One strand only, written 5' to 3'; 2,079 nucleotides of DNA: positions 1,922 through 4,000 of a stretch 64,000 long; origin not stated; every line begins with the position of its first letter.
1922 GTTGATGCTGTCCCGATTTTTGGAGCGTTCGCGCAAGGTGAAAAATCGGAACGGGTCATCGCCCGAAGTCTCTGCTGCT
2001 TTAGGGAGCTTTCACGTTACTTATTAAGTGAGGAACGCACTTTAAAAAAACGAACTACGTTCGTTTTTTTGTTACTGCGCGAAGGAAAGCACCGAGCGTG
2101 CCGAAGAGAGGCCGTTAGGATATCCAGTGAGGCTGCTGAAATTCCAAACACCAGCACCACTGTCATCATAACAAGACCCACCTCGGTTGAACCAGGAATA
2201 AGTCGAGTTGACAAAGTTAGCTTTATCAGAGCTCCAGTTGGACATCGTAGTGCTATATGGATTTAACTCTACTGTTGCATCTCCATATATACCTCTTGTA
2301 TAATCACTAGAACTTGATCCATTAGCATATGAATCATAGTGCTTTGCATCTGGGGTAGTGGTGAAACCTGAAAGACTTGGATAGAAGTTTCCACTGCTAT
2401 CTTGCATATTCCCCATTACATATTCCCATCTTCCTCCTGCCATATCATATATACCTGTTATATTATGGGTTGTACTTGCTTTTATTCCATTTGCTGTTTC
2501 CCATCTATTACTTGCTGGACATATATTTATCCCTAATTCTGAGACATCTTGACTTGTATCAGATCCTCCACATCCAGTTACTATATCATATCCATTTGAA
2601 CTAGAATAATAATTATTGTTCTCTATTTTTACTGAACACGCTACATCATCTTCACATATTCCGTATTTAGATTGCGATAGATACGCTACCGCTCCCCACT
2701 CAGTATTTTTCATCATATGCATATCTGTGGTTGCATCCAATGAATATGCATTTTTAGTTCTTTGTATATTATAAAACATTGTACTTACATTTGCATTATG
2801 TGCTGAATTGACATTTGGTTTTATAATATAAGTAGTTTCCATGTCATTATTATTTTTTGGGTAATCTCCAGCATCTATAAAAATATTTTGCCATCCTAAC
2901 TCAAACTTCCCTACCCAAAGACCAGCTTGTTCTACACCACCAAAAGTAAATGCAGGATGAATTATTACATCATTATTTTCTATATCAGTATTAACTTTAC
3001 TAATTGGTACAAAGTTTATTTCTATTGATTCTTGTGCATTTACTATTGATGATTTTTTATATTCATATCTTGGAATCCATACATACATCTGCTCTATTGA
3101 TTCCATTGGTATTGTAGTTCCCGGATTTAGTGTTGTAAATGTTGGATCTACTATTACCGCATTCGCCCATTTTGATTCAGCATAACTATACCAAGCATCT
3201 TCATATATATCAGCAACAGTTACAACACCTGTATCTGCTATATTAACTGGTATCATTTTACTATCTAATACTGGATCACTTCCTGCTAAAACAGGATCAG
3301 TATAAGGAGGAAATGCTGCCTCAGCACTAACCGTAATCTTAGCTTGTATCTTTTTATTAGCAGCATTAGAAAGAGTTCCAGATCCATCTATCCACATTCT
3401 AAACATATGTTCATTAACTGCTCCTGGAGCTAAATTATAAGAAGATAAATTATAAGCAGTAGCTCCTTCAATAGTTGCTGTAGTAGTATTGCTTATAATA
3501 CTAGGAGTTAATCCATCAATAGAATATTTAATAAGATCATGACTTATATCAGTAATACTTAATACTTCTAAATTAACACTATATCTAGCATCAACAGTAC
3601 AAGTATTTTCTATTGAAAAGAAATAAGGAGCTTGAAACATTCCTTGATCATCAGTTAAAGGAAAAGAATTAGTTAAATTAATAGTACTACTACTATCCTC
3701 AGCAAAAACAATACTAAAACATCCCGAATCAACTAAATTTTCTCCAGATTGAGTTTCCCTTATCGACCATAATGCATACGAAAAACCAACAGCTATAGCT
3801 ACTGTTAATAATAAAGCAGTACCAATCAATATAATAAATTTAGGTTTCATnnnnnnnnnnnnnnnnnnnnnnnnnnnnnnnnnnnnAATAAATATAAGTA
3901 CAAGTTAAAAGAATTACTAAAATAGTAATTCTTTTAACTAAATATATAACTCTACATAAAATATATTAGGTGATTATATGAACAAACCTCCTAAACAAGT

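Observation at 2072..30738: Family of four modular secreted paralogs carrying a formylglycine-generating-enzyme-like domain, scattered between housekeeping blocks and interleaved with type IV pilus genes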

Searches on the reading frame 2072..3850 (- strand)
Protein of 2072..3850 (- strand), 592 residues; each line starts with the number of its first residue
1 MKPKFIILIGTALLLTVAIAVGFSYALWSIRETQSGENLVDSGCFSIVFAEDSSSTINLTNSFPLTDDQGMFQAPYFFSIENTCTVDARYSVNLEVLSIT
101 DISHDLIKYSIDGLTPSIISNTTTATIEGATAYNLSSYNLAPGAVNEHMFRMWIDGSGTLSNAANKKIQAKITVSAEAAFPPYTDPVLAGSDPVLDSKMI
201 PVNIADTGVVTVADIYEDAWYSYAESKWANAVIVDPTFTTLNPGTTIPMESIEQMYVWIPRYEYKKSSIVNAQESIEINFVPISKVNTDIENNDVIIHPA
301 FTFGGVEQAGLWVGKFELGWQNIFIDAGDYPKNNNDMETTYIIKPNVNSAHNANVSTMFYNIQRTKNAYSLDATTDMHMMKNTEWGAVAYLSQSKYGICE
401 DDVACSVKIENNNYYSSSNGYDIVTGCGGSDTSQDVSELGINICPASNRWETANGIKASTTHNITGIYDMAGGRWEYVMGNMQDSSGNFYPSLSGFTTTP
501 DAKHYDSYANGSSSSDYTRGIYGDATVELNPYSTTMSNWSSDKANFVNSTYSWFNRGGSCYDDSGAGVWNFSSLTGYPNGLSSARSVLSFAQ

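Call 4: search_protein_families(library=pfam, proteins=[window:2072-3850:-], max_evalue=0.1)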
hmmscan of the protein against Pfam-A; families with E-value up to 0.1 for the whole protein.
window:2072-3850:- (592 aa): 0 families

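Call 5: search_protein_families(library=ncbifam, proteins=[window:2072-3850:-], max_evalue=0.1)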
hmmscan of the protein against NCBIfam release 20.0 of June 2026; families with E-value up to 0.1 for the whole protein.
window:2072-3850:- (592 aa): 1 family
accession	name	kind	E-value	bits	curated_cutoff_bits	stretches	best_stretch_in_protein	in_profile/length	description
NF011940.0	PRK15411.1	equivalog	0.043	13.6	162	1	111-175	113-170/207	transcriptional regulator RcsA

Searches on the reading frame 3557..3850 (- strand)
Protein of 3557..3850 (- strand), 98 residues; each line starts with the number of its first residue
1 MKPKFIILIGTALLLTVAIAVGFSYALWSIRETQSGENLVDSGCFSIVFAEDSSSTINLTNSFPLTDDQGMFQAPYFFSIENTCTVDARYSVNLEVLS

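Call 47: search_protein_families(library=ncbifam, proteins=[window:3557-3850:-], max_evalue=10)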
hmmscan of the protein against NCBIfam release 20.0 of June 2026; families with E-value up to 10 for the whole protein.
seq(98 aa): 1 family
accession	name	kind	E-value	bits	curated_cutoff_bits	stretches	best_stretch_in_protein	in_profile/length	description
NF038058.1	adhes_P110_Nter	subfamily_domain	0.07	13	80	1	2-35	4-37/201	P110/LppT family adhesin N-terminal domain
